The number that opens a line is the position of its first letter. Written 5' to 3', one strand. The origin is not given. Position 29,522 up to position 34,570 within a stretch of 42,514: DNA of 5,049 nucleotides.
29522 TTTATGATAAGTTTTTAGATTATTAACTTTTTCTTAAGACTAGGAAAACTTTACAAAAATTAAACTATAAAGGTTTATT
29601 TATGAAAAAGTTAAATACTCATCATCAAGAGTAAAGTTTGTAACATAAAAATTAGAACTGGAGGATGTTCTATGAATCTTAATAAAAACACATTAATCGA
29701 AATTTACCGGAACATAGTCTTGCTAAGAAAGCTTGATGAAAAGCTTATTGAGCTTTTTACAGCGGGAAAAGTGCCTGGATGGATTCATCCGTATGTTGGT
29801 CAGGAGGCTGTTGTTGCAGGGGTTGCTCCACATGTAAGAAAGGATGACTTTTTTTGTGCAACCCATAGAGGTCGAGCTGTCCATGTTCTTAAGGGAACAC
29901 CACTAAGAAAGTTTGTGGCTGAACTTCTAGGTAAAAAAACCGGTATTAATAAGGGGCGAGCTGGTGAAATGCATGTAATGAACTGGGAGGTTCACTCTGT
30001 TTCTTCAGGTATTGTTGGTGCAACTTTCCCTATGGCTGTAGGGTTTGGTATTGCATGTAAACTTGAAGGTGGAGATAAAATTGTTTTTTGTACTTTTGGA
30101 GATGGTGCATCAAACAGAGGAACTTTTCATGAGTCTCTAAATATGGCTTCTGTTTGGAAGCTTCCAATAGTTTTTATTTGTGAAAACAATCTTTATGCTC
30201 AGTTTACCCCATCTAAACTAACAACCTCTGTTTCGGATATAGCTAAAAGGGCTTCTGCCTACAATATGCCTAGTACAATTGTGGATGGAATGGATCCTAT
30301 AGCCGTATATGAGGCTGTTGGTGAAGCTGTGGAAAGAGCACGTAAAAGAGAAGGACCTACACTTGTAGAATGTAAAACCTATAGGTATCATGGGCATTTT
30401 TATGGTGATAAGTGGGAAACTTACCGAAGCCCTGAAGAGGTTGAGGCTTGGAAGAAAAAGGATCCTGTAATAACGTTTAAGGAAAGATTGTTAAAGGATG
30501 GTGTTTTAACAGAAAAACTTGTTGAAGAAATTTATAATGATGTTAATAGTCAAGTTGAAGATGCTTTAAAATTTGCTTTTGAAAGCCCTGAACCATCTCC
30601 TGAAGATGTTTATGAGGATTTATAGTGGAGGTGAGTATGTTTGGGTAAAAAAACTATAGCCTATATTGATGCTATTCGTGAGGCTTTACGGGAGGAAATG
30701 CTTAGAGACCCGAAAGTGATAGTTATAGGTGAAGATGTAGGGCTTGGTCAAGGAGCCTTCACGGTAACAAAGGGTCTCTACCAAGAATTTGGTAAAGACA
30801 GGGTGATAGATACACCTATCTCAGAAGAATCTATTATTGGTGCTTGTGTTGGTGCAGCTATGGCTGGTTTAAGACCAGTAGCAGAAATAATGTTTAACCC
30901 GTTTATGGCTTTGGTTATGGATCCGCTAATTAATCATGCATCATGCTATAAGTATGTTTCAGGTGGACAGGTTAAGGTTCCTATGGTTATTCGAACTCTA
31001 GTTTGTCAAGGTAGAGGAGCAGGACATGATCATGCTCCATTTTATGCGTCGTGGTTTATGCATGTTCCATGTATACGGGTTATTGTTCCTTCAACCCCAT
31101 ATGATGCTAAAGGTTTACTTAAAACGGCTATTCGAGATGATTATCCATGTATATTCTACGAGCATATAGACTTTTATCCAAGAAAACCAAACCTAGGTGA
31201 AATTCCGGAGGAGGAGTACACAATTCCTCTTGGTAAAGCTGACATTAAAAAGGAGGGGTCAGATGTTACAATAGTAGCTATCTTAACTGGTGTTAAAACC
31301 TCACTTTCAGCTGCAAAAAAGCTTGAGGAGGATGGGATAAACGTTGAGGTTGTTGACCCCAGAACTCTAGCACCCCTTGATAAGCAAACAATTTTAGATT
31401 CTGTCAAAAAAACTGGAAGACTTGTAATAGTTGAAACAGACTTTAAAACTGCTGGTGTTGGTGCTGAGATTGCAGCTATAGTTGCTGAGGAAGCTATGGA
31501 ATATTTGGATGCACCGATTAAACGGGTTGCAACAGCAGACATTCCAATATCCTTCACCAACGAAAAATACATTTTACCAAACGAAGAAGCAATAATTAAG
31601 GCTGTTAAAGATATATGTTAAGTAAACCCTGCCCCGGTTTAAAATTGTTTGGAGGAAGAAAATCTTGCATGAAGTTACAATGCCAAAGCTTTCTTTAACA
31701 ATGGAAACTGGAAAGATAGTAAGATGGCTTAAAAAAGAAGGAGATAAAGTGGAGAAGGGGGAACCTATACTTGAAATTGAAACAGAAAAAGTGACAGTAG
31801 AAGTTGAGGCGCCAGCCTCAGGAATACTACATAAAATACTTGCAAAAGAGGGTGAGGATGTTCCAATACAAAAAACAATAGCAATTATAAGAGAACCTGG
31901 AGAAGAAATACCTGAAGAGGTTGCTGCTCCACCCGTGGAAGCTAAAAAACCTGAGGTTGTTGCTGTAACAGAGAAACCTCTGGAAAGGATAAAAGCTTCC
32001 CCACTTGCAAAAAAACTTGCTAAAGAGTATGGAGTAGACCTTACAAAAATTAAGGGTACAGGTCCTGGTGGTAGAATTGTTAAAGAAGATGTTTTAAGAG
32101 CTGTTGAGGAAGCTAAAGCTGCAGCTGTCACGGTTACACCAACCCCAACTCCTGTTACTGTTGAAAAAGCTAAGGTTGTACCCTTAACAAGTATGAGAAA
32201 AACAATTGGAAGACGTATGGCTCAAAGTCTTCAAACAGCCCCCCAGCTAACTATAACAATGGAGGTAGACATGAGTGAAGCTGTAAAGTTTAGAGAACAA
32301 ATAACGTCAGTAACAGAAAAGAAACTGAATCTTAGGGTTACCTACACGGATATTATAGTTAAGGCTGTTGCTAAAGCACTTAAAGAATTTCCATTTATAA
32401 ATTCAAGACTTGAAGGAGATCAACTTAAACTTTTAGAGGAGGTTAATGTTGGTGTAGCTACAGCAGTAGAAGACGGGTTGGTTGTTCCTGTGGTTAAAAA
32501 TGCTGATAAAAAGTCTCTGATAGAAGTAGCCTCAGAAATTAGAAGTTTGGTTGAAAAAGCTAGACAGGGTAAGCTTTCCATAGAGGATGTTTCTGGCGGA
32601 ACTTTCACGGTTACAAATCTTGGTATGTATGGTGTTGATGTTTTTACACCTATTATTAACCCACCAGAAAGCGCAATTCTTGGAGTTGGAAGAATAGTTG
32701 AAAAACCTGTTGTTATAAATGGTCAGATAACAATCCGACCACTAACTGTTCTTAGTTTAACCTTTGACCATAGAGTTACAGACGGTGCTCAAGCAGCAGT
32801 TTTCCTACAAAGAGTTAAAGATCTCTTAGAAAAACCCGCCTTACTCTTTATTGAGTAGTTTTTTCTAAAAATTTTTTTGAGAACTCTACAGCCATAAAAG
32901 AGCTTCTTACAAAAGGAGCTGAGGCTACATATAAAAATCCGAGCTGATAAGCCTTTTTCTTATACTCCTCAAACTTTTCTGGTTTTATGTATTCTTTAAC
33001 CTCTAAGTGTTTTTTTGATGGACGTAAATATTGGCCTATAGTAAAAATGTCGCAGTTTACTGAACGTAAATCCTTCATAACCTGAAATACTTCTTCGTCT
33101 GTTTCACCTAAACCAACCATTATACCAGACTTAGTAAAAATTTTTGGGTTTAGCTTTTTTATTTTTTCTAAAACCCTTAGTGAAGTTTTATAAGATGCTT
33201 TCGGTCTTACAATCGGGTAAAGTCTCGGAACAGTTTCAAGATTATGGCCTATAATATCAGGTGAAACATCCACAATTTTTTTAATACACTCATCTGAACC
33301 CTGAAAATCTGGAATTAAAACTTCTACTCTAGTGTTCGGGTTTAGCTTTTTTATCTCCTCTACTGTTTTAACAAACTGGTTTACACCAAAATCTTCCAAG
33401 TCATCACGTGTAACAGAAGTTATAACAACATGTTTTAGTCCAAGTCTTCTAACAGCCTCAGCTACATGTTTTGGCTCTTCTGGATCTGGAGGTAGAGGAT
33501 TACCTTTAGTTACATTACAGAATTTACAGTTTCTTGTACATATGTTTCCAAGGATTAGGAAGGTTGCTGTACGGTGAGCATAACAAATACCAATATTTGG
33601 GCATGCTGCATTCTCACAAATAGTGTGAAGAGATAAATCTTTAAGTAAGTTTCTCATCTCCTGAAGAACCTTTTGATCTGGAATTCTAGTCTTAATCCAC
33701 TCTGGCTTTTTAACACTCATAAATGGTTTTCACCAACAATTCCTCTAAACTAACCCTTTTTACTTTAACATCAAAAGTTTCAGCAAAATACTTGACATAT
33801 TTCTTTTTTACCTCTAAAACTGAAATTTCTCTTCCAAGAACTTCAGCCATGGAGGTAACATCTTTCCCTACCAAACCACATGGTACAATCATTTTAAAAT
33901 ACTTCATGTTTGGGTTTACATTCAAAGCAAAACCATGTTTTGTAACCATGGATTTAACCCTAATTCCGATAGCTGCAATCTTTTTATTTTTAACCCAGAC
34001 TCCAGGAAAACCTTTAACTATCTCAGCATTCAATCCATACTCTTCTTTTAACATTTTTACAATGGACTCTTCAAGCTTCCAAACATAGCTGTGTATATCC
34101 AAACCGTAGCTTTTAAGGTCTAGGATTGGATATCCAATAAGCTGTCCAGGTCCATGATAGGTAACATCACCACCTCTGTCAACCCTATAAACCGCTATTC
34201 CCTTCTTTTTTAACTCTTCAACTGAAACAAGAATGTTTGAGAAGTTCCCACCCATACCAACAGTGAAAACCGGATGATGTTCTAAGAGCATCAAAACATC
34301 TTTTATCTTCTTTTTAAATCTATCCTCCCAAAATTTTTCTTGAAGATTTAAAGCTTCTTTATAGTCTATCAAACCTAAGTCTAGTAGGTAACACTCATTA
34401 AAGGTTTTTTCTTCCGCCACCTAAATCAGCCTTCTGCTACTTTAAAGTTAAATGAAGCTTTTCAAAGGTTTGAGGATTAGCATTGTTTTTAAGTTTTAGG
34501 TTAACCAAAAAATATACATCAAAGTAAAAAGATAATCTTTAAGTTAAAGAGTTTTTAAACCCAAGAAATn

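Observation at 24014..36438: Self-contained lipoate-dependent catabolic island: two E1s, one E2/E3, LipAB, crotonase and a FAD/CCG redox pair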

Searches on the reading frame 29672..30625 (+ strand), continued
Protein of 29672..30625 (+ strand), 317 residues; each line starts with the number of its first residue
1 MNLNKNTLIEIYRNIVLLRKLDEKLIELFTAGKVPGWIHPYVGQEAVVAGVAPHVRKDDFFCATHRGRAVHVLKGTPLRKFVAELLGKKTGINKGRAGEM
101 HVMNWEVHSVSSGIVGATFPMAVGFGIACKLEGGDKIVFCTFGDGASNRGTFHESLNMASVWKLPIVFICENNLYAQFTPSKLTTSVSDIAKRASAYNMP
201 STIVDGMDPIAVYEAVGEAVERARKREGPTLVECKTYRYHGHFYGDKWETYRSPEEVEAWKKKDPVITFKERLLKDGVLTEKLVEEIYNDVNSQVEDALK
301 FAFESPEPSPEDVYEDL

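Call 81: find_encoding_contigs(protein=P0129, flank=8000, max_places=1)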
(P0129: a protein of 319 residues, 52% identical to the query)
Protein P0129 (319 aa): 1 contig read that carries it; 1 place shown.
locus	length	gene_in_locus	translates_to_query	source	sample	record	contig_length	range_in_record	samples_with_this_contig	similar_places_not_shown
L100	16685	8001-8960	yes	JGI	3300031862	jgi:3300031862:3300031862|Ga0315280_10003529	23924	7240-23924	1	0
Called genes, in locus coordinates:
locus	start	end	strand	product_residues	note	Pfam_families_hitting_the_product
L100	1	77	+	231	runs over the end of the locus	PF13549:ATP-grasp_5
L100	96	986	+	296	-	-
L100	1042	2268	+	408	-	PF04123:DUF373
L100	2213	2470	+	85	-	-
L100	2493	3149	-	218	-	PF00156:Pribosyltran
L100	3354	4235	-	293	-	PF01048:PNP_UDP_1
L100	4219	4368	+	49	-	-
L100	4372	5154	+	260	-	PF01255:Prenyltransf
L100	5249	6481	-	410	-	PF01926:MMR_HSR1, PF02421:FeoB_N (faint), PF08438:YGR210-like_G4, PF02824:TGS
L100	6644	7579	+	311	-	PF00389:2-Hacid_dh, PF02826:2-Hacid_dh_C, PF03446:NAD_binding_2 (weak)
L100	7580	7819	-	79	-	-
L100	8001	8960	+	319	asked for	PF00676:E1_dh, PF02775:TPP_enzyme_C (weak), PF00456:Transketolase_N (weak)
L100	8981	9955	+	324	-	PF02779:Transket_pyr, PF02780:Transketolase_C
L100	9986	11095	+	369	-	PF00364:Biotin_lipoyl, PF02817:E3_binding, PF00198:2-oxoacid_dh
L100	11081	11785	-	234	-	PF13230:GATase_4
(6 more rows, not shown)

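Call 82: find_encoding_contigs(protein=P0125, flank=8000, max_places=1)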
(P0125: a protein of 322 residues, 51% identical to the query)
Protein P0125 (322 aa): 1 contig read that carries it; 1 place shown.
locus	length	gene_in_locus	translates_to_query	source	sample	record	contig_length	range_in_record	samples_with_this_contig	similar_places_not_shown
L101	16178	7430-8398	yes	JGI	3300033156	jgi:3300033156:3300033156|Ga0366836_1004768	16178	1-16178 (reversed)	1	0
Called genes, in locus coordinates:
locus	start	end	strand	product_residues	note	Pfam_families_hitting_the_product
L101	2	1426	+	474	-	?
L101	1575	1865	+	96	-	PF01909:NTP_transf_2, PF18765:Polbeta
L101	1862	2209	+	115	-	PF01934:HepT-like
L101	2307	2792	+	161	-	-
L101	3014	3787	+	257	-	-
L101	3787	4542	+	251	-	PF08843:AbiEii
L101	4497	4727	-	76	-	-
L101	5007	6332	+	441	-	-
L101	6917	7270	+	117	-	PF09585:Lin0512_fam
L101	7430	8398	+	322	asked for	PF00676:E1_dh, PF00456:Transketolase_N (weak), PF02775:TPP_enzyme_C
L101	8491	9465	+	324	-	PF02779:Transket_pyr, PF02780:Transketolase_C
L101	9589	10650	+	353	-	PF01513:NAD_kinase, PF00781:DAGK_cat (weak)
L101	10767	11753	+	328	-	PF00676:E1_dh, PF02775:TPP_enzyme_C (weak), PF13292:DXP_synthase_N (weak)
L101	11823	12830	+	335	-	PF02779:Transket_pyr, PF02780:Transketolase_C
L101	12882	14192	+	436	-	PF00364:Biotin_lipoyl, PF02817:E3_binding, PF00198:2-oxoacid_dh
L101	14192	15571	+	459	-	PF00890:FAD_binding_2 (weak), PF01134:GIDA, PF03486:HI0933_like (faint), PF07992:Pyr_redox_2, PF12831:FAD_oxidored, PF13738:Pyr_redox_3 (weak), PF00070:Pyr_redox, PF02852:Pyr_redox_dim, +1 more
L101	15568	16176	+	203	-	?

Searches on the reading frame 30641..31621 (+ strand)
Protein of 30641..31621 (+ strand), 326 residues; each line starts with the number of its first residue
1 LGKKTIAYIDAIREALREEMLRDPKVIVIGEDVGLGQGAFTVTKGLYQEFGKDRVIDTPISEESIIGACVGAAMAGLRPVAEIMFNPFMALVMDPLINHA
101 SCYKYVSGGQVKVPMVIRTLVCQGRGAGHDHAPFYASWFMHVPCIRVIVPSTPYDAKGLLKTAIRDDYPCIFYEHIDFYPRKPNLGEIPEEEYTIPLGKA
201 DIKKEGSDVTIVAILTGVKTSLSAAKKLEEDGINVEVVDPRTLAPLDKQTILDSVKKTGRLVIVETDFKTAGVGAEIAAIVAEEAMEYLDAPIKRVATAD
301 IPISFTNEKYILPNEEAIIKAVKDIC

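Call 3: search_protein_families(library=pfam, proteins=[window:30641-31621:+])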
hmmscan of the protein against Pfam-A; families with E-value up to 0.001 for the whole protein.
window:30641-31621:+ (326 aa): 2 families
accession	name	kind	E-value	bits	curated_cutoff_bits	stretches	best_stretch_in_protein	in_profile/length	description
PF02779.29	Transket_pyr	-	1.6e-40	139.1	27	1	5-175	2-168/174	Transketolase, pyrimidine binding domain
PF02780.25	Transketolase_C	-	2.9e-37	127.8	25.9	1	198-318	1-124/124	Transketolase, C-terminal domain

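Call 4: search_protein_families(library=ncbifam, proteins=[window:30641-31621:+])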
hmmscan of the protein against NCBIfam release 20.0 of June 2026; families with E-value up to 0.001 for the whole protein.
window:30641-31621:+ (326 aa): 9 families
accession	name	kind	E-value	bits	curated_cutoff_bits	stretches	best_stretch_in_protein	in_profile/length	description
NF006667.0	PRK09212.1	subfamily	1e-108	363.1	321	1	5-326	3-323/327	pyruvate dehydrogenase complex E1 component subunit beta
NF008854.0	PRK11892.1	equivalog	4.5e-105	352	454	1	6-326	142-462/464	pyruvate dehydrogenase complex E1 component subunit beta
TIGR00204.1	dxs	equivalog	8.2e-25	87.4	465.95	1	6-308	310-593/616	1-deoxy-D-xylulose-5-phosphate synthase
NF004559.0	PRK05899.2-5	equivalog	3.2e-21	75.2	488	1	6-311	318-606/627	transketolase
NF008968.0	PRK12315.1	subfamily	2.1e-18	65.9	510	1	6-325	279-580/582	1-deoxy-D-xylulose-5-phosphate synthase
NF003933.0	PRK05444.2-2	equivalog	3.4e-16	58.9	395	1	23-311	310-586/606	1-deoxy-D-xylulose-5-phosphate synthase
NF004556.0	PRK05899.2-2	equivalog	8e-11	40.9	575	1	190-287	503-599/639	transketolase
NF007201.0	PRK09622.1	equivalog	1.1e-06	27.8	590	1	203-275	264-336/405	2-oxoacid:ferredoxin oxidoreductase subunit alpha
NF006412.0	PRK08659.1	equivalog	0.00016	21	411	1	203-267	271-335/378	2-oxoacid:acceptor oxidoreductase subunit alpha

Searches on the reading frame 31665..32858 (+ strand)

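Call 3: search_protein_families(library=pfam, proteins=[window:31665-32858:+])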
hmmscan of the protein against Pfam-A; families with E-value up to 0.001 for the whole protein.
window:31665-32858:+ (397 aa): 4 families
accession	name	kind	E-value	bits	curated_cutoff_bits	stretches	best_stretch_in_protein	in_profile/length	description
PF00198.28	2-oxoacid_dh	-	6.9e-89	297.7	23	1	168-395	3-231/232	2-oxoacid dehydrogenases acyltransferase (catalytic domain)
PF00364.28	Biotin_lipoyl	-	4.9e-19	68.4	22.1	1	2-75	1-73/73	Biotin-requiring enzyme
PF02817.22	E3_binding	-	5.4e-19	68.5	23.7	1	109-144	1-36/36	e3 binding domain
PF13533.13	Biotin_lipoyl_2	-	0.00014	22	29.8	0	16-39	9-32/32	Biotin-lipoyl like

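Call 4: search_protein_families(library=ncbifam, proteins=[window:31665-32858:+])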
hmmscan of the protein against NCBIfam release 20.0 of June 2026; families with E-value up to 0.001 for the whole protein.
window:31665-32858:+ (397 aa): 21 families
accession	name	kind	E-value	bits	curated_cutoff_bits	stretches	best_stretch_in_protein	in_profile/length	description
TIGR01349.1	PDHac_trf_mito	equivalog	1.3e-108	364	445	2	96-395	128-436/437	pyruvate dehydrogenase complex dihydrolipoamide acetyltransferase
NF004309.0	PRK05704.1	equivalog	7.3e-106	354.9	449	1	1-396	2-406/408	2-oxoglutarate dehydrogenase complex dihydrolipoyllysine-residue succinyltransferase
TIGR01347.1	sucB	equivalog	2.3e-101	339.9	378.65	1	3-396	2-402/404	dihydrolipoyllysine-residue succinyltransferase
NF008814.0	PRK11854.1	equivalog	2.2e-96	323.7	722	1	2-390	208-631/637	pyruvate dehydrogenase complex dihydrolipoyllysine-residue acetyltransferase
TIGR02927.1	SucB_Actino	equivalog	2.9e-85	287.2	423.45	2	93-391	248-571/579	2-oxoglutarate dehydrogenase, E2 component, dihydrolipoamide succinyltransferase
TIGR01348.1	PDHac_trf_long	equivalog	7.1e-82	275.8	552.1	2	87-394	259-585/587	dihydrolipoyllysine-residue acetyltransferase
NF011416.0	PRK14843.1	equivalog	3.9e-76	256.2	429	1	103-395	43-346/347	dihydrolipoamide acetyltransferase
NF008815.0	PRK11857.1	equivalog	2.9e-62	210.9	378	1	107-395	2-306/308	dihydrolipoamide acetyltransferase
NF011457.0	PRK14875.1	equivalog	1.3e-31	109.9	307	1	2-155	4-133/372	acetoin dehydrogenase dihydrolipoyllysine-residue acetyltransferase subunit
NF008907.0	PRK12270.1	equivalog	8.6e-30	103.3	878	1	145-389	104-362/1241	multifunctional oxoglutarate decarboxylase/oxoglutarate dehydrogenase thiamine pyrophosphate-binding subunit/dihydrolipoyllysine-residue suc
NF008854.0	PRK11892.1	equivalog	1.7e-22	79.8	454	1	3-152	4-153/464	pyruvate dehydrogenase complex E1 component subunit beta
NF006761.0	PRK09282.1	domain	5.2e-08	31.8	402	1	15-76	529-590/591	pyruvate carboxylase subunit B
NF004173.0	PRK05641.1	equivalog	1.1e-07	32.5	199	1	15-67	92-144/153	putative acetyl-CoA carboxylase biotin carboxyl carrier protein subunit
TIGR01108.1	oadA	equivalog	8.5e-07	27.8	756.5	1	15-70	525-580/582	sodium-extruding oxaloacetate decarboxylase subunit alpha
TIGR02712.1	urea_carbox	equivalog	4.8e-06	24.5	1303.85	1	15-75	1140-1200/1201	urea carboxylase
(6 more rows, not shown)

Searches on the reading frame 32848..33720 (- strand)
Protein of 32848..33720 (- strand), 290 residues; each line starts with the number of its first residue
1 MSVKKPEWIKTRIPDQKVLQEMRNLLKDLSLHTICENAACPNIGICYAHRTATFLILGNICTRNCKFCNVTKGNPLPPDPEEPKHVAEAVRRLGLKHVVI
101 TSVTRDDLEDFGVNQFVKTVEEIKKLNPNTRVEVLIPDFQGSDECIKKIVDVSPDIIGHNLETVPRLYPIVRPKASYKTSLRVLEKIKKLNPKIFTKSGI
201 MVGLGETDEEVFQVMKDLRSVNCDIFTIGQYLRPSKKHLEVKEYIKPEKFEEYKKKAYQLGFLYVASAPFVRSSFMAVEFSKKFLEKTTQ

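Call 3: search_protein_families(library=pfam, proteins=[window:32848-33720:-])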
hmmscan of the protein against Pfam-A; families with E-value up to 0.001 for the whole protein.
window:32848-33720:- (290 aa): 2 families
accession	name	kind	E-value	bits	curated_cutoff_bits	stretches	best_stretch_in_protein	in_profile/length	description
PF04055.27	Radical_SAM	-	7.1e-25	88.5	29.5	1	56-218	2-166/166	Radical SAM superfamily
PF16881.10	LIAS_N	-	1.1e-07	32.6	27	1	4-40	60-96/96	N-terminal domain of lipoyl synthase of Radical_SAM family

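Call 4: search_protein_families(library=ncbifam, proteins=[window:32848-33720:-])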
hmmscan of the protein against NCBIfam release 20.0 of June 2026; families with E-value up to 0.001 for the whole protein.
window:32848-33720:- (290 aa): 14 families
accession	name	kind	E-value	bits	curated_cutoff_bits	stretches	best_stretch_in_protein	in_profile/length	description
NF004019.1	PRK05481.1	subfamily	2.4e-127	424.1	203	1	5-286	1-282/286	lipoyl synthase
NF053790.1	LplA_LipA_fuse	exception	5.8e-127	424.8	800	1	3-278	331-604/606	bifunctional lipoate--protein ligase/lipoyl synthase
TIGR00510.1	lipA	equivalog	2.7e-124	414.4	310.25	1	3-283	15-296/302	lipoyl synthase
NF009544.0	PRK12928.1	subfamily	5.4e-123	410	210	1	4-280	19-296/300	lipoyl synthase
NF053743.1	LipS2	equivalog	1.9e-11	44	270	1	49-225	21-197/292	LipS2 family lipoyl synthase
TIGR00433.2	bioB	equivalog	8.7e-11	41.6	225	1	60-250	50-240/307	biotin synthase BioB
TIGR03957.1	rSAM_HmdB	equivalog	7.7e-07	28.6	320.9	1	81-216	77-204/317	5,10-methenyltetrahydromethanopterin hydrogenase cofactor biosynthesis protein HmdB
TIGR03910.1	pyrrolys_PylB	equivalog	8.8e-07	28.1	348.2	1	53-232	58-239/347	methylornithine synthase PylB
TIGR00089.1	TIGR00089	subfamily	3.3e-05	22.9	251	1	51-246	139-344/429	MiaB/RimO family radical SAM methylthiotransferase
NF004884.0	PRK06245.1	equivalog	3.9e-05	22.7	209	1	51-221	15-197/340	7,8-didemethyl-8-hydroxy-5-deazariboflavin synthase subunit CofG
NF006308.0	PRK08508.1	equivalog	0.00012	21.4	377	1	106-248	67-205/279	biotin synthase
TIGR01125.1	TIGR01125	equivalog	0.00027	20.1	356.95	1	47-220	132-315/432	30S ribosomal protein S12 methylthiotransferase RimO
TIGR03956.1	rSAM_HydE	equivalog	0.00029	20.2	254.6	1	55-233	53-231/340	[FeFe] hydrogenase H-cluster radical SAM maturase HydE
TIGR00423.1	TIGR00423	subfamily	0.00097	18.5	260.25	0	58-135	12-90/310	CofH family radical SAM protein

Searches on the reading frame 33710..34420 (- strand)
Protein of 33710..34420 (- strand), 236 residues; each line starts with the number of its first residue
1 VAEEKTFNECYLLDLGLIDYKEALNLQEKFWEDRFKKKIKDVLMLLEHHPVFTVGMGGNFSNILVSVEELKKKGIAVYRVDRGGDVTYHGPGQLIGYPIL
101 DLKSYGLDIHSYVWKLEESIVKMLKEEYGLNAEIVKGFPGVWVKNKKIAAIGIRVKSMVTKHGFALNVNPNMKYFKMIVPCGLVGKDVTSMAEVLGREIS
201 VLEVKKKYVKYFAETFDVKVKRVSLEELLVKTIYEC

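Call 3: search_protein_families(library=pfam, proteins=[window:33710-34420:-])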
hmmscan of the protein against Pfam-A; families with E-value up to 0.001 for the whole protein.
window:33710-34420:- (236 aa): 2 families
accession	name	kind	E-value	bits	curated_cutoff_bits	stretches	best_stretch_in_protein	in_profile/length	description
PF21948.1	LplA-B_cat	-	2.9e-52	178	27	1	19-213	1-200/200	Lipoyl protein ligase A/B catalytic domain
PF03099.24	BPL_LplA_LipB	-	4.2e-05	23.9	21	1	66-171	17-133/133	Biotin/lipoate A/B protein ligase family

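Call 4: search_protein_families(library=ncbifam, proteins=[window:33710-34420:-])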
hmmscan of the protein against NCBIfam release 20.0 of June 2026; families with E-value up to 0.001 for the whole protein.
window:33710-34420:- (236 aa): 6 families
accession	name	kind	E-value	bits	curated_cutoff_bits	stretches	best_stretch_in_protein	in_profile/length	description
NF010925.0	PRK14345.1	equivalog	6.3e-58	196.2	155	1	12-220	16-221/236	lipoyl(octanoyl) transferase LipB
TIGR00214.1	lipB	equivalog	1.5e-51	174.6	83.55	1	36-216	8-186/187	lipoyl(octanoyl) transferase LipB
NF010922.0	PRK14342.1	equivalog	7.2e-50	169.2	235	1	9-221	5-208/215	lipoyl(octanoyl) transferase LipB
NF010921.0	PRK14341.1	equivalog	3.9e-49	167.1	230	1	15-218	22-225/230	lipoyl(octanoyl) transferase LipB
NF010923.0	PRK14343.1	equivalog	1e-40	139.7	298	1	8-227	13-229/237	lipoyl(octanoyl) transferase LipB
NF006206.0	PRK08330.1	equivalog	2.3e-07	30.4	311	1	120-216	88-175/243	biotin--protein ligase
